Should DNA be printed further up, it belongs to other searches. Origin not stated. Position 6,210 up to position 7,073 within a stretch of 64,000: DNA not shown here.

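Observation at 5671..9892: Triplicated, translationally coupled two-gene membrane module of unknown function (signal-peptide four-TM protein + N-anchored coiled-coil protein)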

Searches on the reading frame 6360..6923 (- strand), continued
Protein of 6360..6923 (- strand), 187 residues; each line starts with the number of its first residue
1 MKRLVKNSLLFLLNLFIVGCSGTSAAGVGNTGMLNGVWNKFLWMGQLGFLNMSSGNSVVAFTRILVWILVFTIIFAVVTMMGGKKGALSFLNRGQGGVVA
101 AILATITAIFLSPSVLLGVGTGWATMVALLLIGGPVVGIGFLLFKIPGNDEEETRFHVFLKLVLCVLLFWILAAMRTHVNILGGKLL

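Call 51: find_encoding_contigs(protein=P0044, flank=9000, max_places=2)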
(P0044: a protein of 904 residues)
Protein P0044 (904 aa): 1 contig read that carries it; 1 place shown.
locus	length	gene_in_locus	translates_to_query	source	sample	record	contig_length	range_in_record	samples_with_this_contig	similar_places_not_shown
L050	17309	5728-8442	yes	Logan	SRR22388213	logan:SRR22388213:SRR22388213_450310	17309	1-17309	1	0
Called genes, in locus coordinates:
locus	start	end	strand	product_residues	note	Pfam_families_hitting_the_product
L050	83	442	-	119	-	PF01198:Ribosomal_L31e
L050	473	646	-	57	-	-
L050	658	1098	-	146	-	PF01090:Ribosomal_S19e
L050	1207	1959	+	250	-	-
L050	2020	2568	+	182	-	-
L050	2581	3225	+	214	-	-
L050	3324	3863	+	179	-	-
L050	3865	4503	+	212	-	-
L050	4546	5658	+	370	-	-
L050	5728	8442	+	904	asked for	PF00112:Peptidase_C1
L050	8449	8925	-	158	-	PF00293:NUDIX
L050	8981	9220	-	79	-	PF01247:Ribosomal_L35Ae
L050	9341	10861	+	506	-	PF01935:DUF87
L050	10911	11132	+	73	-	-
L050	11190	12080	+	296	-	PF06550:SPP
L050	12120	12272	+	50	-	-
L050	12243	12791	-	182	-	PF13673:Acetyltransf_10 (faint), PF00583:Acetyltransf_1, PF13508:Acetyltransf_7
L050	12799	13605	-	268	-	PF23023:Anti-Pycsar_Apyc1, PF13483:Lactamase_B_3 (weak), PF12706:Lactamase_B_2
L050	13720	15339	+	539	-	PF00118:Cpn60_TCP1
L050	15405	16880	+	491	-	PF01066:CDP-OH_P_transf, PF00781:DAGK_cat (weak)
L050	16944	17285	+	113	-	-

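Call 52: find_encoding_contigs(protein=P0178, flank=9000, max_places=2)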
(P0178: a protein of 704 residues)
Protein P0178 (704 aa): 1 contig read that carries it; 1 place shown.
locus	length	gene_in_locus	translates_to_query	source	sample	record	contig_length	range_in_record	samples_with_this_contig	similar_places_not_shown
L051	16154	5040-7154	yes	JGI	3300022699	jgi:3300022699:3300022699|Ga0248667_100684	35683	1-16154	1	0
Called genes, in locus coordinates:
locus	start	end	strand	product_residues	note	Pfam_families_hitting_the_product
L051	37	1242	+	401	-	PF01970:TctA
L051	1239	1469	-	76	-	-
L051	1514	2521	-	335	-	-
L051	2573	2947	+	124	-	-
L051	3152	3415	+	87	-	PF01247:Ribosomal_L35Ae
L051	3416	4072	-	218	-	PF01909:NTP_transf_2 (weak), PF18765:Polbeta (weak)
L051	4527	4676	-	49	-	-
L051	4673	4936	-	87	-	-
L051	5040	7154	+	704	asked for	-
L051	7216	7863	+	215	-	PF09754:PAC2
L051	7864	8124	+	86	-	-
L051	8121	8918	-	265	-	PF13495:Phage_int_SAM_4, PF00589:Phage_integrase, PF22823:MrpR_C_cat (weak)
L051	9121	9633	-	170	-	-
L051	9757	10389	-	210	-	-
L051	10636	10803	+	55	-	-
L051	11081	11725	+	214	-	PF03602:Cons_hypoth95, PF05175:MTS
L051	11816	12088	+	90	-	PF13656:RNA_pol_L_2, PF01193:RNA_pol_L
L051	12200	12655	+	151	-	-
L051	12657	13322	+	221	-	PF01255:Prenyltransf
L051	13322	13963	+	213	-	PF01841:Transglut_core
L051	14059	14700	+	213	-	PF00687:Ribosomal_L1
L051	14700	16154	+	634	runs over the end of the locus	-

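Call 55: predict_structure(alignment_id=A7)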
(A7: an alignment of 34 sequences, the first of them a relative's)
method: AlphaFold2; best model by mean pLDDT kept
length: 374 residues; sequences in the alignment: 34
mean_pLDDT: 81.7   pTM: 0.52
mean pLDDT of the five models: 81.7, 81.3, 79.1, 76.1, 76.0
residues with pLDDT >= 90: 124; 70-90: 183; 50-70: 53; < 50: 14
segments of 3 or more residues with pLDDT < 50: 18-20, 35-38
pLDDT, mean of each block of 10 residues (from residue 1): 59 53 54 52 67 87 87 68 91 89 75 72 78 74 84 85 77 67 83 90 79 76 85 88 88 97 96 93 96 98 94 96 91 83 86 95 93 72
secondary structure, 60 per line:
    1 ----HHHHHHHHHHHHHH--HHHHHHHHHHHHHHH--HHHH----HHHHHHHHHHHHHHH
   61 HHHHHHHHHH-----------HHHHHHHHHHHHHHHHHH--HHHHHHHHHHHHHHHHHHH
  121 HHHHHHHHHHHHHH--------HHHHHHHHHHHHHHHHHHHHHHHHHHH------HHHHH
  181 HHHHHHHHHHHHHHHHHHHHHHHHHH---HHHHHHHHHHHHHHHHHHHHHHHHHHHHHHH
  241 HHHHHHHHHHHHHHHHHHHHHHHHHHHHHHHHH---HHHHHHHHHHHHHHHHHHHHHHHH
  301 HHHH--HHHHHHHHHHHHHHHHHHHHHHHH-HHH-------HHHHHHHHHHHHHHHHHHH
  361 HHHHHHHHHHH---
elements in order: H5-18 H21-35 H38-41 H46-70 H82-99 H102-134 H143-169 H176-206 H210-273 H277-304 H307-330 H342-371

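Call 58: fold_search(model_id=the predicted structure, library=pdb)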
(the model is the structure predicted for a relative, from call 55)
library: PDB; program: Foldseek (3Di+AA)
matches with E <= 10: 503; with E <= 0.001: 0
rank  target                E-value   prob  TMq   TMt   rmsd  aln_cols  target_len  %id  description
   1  6s18_A                1.5e-02  1.00  0.28  0.63   3.9       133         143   10  Ligand binding domain of the P. putida receptor PcaY_PP in complex with glycerol (released 2020-10-21)
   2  6s37_A                1.7e-02  1.00  0.28  0.64   3.9       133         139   10  Ligand binding domain of the P. putida receptor PcaY_PP in complex with salicylic acid (released 2020-10-21)
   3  6s33_A                2.7e-02  1.00  0.29  0.64   4.2       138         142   11  Ligand binding domain of the P. putida receptor PcaY_PP in complex with Protocatechuate (released 2020-10-21)
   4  6s38_B                2.7e-02  1.00  0.28  0.64   4.1       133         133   10  Ligand binding domain of the P. putida receptor PcaY_PP in complex with quinate (released 2020-10-21)
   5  6s3b_B                3.0e-02  1.00  0.28  0.64   4.1       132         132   11  Ligand binding domain of the P. putida receptor PcaY_PP in complex with benzoate (released 2020-10-21)
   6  9ipy                  3.4e-02  0.69  0.18  0.18  22.8       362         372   12  Structure of JR14a-bound human C3aR (released 2025-04-23)
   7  6s1a_A                4.1e-02  1.00  0.28  0.63   4.0       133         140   10  Ligand binding domain of the P. putida receptor PcaY_PP (released 2020-10-21)
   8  9isi                  4.7e-02  0.63  0.18  0.18  22.8       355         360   11  Structure of human C3aR in apo state (released 2025-04-23)
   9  6s18_B                5.1e-02  1.00  0.28  0.64   4.1       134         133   10  Ligand binding domain of the P. putida receptor PcaY_PP in complex with glycerol (released 2020-10-21)
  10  6s37_B                5.6e-02  1.00  0.26  0.67   4.2       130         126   12  Ligand binding domain of the P. putida receptor PcaY_PP in complex with salicylic acid (released 2020-10-21)
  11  6s33_B                5.9e-02  1.00  0.26  0.64   4.7       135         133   11  Ligand binding domain of the P. putida receptor PcaY_PP in complex with Protocatechuate (released 2020-10-21)
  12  9llg_R                6.1e-02  0.82  0.20  0.21  22.9       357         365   13  Cryo-EM structure of D1R in complex with de novo designed negative allosteric GEM targeting TM5/6/7 (released 2026-03-04)
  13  9min_D                7.3e-02  1.00  0.25  0.59   4.7       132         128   13  Structure of a designed minibinder to NYESO1-A*02:01 (released 2025-08-06)
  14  8dt0_A                8.8e-02  1.00  0.30  0.70   3.3       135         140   11  Scaffolding protein functional sites using deep learning (released 2022-08-10)
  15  6s1a_B                8.8e-02  1.00  0.28  0.63   4.0       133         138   10  Ligand binding domain of the P. putida receptor PcaY_PP (released 2020-10-21)
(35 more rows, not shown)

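Call 60: search_protein_families(library=pfam, proteins=[L009:13183-14136:+, L010:5264-6214:+, L034:11823-12620:+, L044:8944-9861:+, L044:10557-12029:+, L044:12026-14014:+, L048:7131-8246:-, L048:13212-14717:+, L021:15430-17148:+, L014:2026-2637:+], max_evalue=0.001)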
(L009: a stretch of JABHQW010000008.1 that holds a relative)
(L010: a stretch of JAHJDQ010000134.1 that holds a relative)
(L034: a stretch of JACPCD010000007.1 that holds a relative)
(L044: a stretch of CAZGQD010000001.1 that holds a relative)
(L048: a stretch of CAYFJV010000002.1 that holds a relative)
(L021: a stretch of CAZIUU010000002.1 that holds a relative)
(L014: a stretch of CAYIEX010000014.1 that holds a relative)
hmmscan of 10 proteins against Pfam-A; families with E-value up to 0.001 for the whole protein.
L009:13183-14136:+ (317 aa): 3 families
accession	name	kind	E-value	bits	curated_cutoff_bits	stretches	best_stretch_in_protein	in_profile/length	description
PF01636.29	APH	-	5.5e-29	102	23.2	1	28-243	3-221/239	Phosphotransferase enzyme family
PF01633.27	Choline_kinase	-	5.4e-06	26.4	29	1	102-241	76-216/300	Choline/ethanolamine kinase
PF03881.20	Fructosamin_kin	-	0.00037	20.3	22.4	0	24-132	19-119/288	Fructosamine kinase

L010:5264-6214:+ (316 aa): 1 family
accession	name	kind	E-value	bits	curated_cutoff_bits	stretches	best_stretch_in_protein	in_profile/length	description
PF02661.23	Fic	-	1.3e-22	80.9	24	1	166-260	2-93/93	Fic/DOC family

L034:11823-12620:+ (265 aa): 0 families

L044:8944-9861:+ (305 aa): 0 families

L044:10557-12029:+ (490 aa): 0 families

L044:12026-14014:+ (662 aa): 0 families

L048:7131-8246:- (371 aa): 1 family
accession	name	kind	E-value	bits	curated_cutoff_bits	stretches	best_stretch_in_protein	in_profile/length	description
PF01594.21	AI-2E_transport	-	5.8e-52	177.3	34.3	1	13-341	4-325/327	AI-2E family transporter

L048:13212-14717:+ (501 aa): 0 families

L021:15430-17148:+ (572 aa): 5 families
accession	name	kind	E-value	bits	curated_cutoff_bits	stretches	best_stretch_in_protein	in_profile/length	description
PF01855.24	POR_N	-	6.5e-56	190.1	27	1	201-380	2-179/231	Pyruvate flavodoxin/ferredoxin oxidoreductase, thiamine diP-bdg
PF01558.24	POR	-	4.7e-24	85.9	27.4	1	13-159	2-162/173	Pyruvate ferredoxin/flavodoxin oxidoreductase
PF17147.9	PFOR_II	-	2e-09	38.1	27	1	469-562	1-101/102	Pyruvate:ferredoxin oxidoreductase core domain II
PF02780.25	Transketolase_C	-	6.4e-06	26.5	25.9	1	468-540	9-82/124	Transketolase, C-terminal domain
PF02776.23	TPP_enzyme_N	-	0.00011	22.4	26.8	1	224-304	29-109/119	Thiamine pyrophosphate enzyme, N-terminal TPP binding domain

L014:2026-2637:+ (203 aa): 0 families

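Call 65: search_protein_families(library=padloc, proteins=[window:6360-6923:-, P0039], max_evalue=0.01)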
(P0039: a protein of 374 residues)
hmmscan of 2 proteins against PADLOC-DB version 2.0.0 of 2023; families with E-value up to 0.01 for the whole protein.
window:6360-6923:- (187 aa): 0 families

P0039 (374 aa): 0 families

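Call 66: search_protein_families(library=phrogs, proteins=[window:6360-6923:-, P0039], max_evalue=0.01)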
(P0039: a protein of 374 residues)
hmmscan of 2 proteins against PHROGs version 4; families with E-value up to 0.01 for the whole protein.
window:6360-6923:- (187 aa): 1 family
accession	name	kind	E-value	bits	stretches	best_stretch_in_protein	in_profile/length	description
phrog_11016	-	moron, auxiliary metabolic gene and host takeover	0.0072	17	0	101-137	5-41/162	membrane protein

P0039 (374 aa): 0 families

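Call 68: fold_search(model_id=the predicted structure, library=viral)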
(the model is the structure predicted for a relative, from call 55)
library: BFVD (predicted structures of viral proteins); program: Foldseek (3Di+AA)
matches with E <= 10: 450; with E <= 0.001: 0
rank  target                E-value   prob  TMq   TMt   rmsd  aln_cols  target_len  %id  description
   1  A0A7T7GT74            1.2e-02  0.97  0.25  0.16  23.1       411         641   11  (no name in the UniProt tables at hand)
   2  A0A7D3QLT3            3.9e-02  0.99  0.14  0.09  17.1       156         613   14  (no name in the UniProt tables at hand)
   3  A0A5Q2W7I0            4.1e-02  0.66  0.18  0.12  30.4       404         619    9  (no name in the UniProt tables at hand)
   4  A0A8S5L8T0            5.1e-02  0.63  0.19  0.09  38.8       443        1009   12  Tail tape measure protein [Myoviridae sp. ctuYn2]
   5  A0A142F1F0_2          5.6e-02  1.00  0.32  0.16  13.1       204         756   10  Putative tail fiber protein [Bacillus phage Shbh1]
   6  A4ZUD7                5.9e-02  1.00  0.28  0.61   3.9       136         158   11  Uncharacterized protein ORF158 [Acidianus bottle-shaped virus (isolate Italy/Pozzuoli)]
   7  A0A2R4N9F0            6.2e-02  0.75  0.20  0.22  75.0       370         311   14  (no name in the UniProt tables at hand)
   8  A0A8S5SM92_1          6.4e-02  1.00  0.29  0.09   4.0       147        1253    8  Minor structural protein putative tail fiber [Myoviridae sp. ctPoO4]
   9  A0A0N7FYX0            1.1e-01  1.00  0.29  0.72   3.1       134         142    9  Uncharacterized protein [Acidianus bottle-shaped virus 2 strain ABV2]
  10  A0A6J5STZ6            1.1e-01  0.57  0.22  0.19  28.6       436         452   10  Uncharacterized protein [uncultured Caudovirales phage]
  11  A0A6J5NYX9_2          1.1e-01  0.30  0.14  0.06  53.6       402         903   12  Tape measure protein [uncultured Caudovirales phage]
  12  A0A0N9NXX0            1.3e-01  1.00  0.28  0.49   4.1       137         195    9  Uncharacterized protein [Acidianus bottle-shaped virus 2 strain ABV2]
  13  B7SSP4                1.3e-01  0.99  0.21  0.51   6.5       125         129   12  P17 protein [Bacillus phage Nf]
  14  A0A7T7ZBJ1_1          1.4e-01  1.00  0.32  0.16  10.6       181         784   12  (no name in the UniProt tables at hand)
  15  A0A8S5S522            1.4e-01  1.00  0.25  0.49   5.5       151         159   10  Uncharacterized protein [Siphoviridae sp. ctmP938]
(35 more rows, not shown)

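Call 71: search_protein_families(library=pfam, alignment_id=A8, max_evalue=0.01)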
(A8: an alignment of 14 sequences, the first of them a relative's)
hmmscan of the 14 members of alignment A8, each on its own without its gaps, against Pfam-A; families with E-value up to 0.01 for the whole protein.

A. member 1, L025:2204-3535:+ (444 aa): 0 families

B. families by the number of members that match (of 14 scanned): 2 families
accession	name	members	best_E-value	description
PF04791.21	LMBR1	1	0.0016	LMBR1-like membrane protein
PF19745.5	FUT8_N_cat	1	0.0039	Alpha-(1,6)-fucosyltransferase N- and catalytic domains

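Call 72: search_solved_structures(query=A8, max_evalue=1)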
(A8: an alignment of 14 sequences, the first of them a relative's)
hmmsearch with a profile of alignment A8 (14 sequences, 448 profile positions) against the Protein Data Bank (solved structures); distinct sequences matched with E-value up to 1: 32.
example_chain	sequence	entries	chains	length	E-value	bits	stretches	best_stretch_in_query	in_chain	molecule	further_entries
9ynu_I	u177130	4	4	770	0.011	18.1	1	318-439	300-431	Transcription initiation factor TFIID subunit 12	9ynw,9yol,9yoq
2ap3_A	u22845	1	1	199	0.014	17.7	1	217-376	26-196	conserved hypothetical protein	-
8gl3_A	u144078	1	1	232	0.016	17.6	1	230-433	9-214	pRLB-519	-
2wpr_A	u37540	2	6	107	0.017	17.5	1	338-440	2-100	TRIMERIC AUTOTRANSPORTER ADHESIN FRAGMENT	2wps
6ml8_B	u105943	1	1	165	0.046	16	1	275-378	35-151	Hemagglutinin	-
7jpd_a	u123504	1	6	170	0.05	15.9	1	275-379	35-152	Hemagglutinin HA2 chain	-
7npw_A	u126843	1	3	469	0.099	14.9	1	127-207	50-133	Excitatory amino acid transporter 1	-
8i9r_Lq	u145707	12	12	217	0.15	14.3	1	336-418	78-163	Ribosomal protein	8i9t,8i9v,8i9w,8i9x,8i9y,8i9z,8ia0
4v6w_Cz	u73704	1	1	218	0.21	13.9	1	332-418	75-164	60S ribosomal protein L10a-2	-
6xu6_Cz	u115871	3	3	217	0.22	13.8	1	333-418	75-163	60S ribosomal protein L10a-2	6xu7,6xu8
5nf8_A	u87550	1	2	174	0.23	13.7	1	178-264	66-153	Respiratory supercomplex factor 1, mitochondrial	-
7aal_A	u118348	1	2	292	0.26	13.5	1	245-415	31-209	Proline-serine-threonine phosphatase-interacting protein 1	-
7aam_A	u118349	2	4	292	0.26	13.5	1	245-415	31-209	Proline-serine-threonine phosphatase-interacting protein 1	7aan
3tmm_A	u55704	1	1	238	0.27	13.5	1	231-343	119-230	Transcription factor A, mitochondrial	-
5cjs_D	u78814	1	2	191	0.38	13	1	275-379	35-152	Designed influenza hemagglutinin stem #4454, HA2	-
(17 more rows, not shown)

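Call 75: search_protein_families(library=pfam, proteins=[L033:4992-6233:-, L021:12077-13324:-, L021:11203-12075:-, L025:6194-8302:-, L025:8299-9636:-, L020:11159-13339:-, L035:11203-13254:-, L035:13331-14683:-, L018:11360-12613:-, L045:11244-12170:-], max_evalue=0.0001)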
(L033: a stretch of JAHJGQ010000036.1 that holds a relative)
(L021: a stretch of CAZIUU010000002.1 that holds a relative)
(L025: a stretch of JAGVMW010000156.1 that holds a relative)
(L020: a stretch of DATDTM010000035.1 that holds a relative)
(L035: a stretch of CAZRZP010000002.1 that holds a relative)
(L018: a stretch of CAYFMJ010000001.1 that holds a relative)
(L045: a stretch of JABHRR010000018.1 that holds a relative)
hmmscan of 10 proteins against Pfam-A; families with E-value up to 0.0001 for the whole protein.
L033:4992-6233:- (413 aa): 1 family
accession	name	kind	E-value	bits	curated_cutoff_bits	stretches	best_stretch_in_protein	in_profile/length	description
PF00149.33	Metallophos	-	2.2e-06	28.7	21.5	0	4-55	1-45/191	Calcineurin-like phosphoesterase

L021:12077-13324:- (415 aa): 3 families
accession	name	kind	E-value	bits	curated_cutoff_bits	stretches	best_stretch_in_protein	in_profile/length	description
PF00534.26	Glycos_transf_1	-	3.8e-18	66.1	26.4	1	214-378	12-160/172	Glycosyl transferases group 1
PF13692.12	Glyco_trans_1_4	-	1.3e-15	58.3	27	1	218-375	2-141/142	Glycosyl transferases group 1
PF20706.3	GT4-conflict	-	2.2e-07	30.7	26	1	200-342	178-314/385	Family 4 Glycosyltransferase in conflict systems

L021:11203-12075:- (290 aa): 1 family
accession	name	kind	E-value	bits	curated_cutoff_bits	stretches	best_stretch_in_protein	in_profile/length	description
PF01636.29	APH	-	2.9e-08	34.2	23.2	1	69-228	43-211/239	Phosphotransferase enzyme family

L025:6194-8302:- (702 aa): 3 families
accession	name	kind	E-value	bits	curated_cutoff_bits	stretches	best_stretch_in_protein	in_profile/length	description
PF00535.33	Glycos_transf_2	-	1.1e-46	159.3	23.3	2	321-498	1-164/168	Glycosyl transferase family 2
PF13641.12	Glyco_tranf_2_3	-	3.2e-18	67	27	2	318-415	1-97/230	Glycosyltransferase like family 2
PF10111.15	Glyco_tranf_2_2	-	2.8e-16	60.3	27.3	1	36-141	1-104/276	Glycosyltransferase like family 2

L025:8299-9636:- (445 aa): 6 families
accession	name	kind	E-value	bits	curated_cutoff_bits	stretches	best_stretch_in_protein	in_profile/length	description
PF13692.12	Glyco_trans_1_4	-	4.2e-08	34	27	1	191-280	35-118/142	Glycosyl transferases group 1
PF00534.26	Glycos_transf_1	-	8.4e-07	29.1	26.4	1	233-325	84-166/172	Glycosyl transferases group 1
PF13524.12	Glyco_trans_1_2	-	9.6e-07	29.3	25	1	210-345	7-142/144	Glycosyl transferase-like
PF07719.23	TPR_2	-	1.5e-06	28.3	27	1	396-426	4-34/34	Tetratricopeptide repeat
PF13181.12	TPR_8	-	2.8e-06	27.5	25.7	0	396-425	4-33/34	Tetratricopeptide repeat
PF00515.34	TPR_1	-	2.1e-05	24.6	27.8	1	396-425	4-33/34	Tetratricopeptide repeat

L020:11159-13339:- (726 aa): 4 families
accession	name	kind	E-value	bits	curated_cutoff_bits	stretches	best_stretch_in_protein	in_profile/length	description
PF00534.26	Glycos_transf_1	-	4.1e-18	65.9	26.4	1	528-693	5-163/172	Glycosyl transferases group 1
PF13692.12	Glyco_trans_1_4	-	9.8e-18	65.2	27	1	539-686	2-140/142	Glycosyl transferases group 1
PF20706.3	GT4-conflict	-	8.7e-07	28.7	26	1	535-655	194-314/385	Family 4 Glycosyltransferase in conflict systems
PF13439.12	Glyco_transf_4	-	7.5e-06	26.5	28.5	0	310-513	3-168/170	Glycosyltransferase Family 4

L035:11203-13254:- (683 aa): 2 families
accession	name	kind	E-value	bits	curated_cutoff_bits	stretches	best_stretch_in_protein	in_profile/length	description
PF00702.32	Hydrolase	-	3.8e-14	54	26.4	1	38-255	1-191/191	haloacid dehalogenase-like hydrolase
PF13419.12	HAD_2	-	3.9e-09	37.3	23.8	1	118-259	56-176/178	Haloacid dehalogenase-like hydrolase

L035:13331-14683:- (450 aa): 1 family
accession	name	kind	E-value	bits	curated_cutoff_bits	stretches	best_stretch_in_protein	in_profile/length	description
PF00702.32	Hydrolase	-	3.3e-06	28.1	26.4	1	322-440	85-191/191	haloacid dehalogenase-like hydrolase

L018:11360-12613:- (417 aa): 1 family
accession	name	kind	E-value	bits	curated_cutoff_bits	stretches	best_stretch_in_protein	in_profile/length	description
PF00149.33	Metallophos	-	1.4e-07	32.6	21.5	0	5-52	2-47/191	Calcineurin-like phosphoesterase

L045:11244-12170:- (308 aa): 0 families
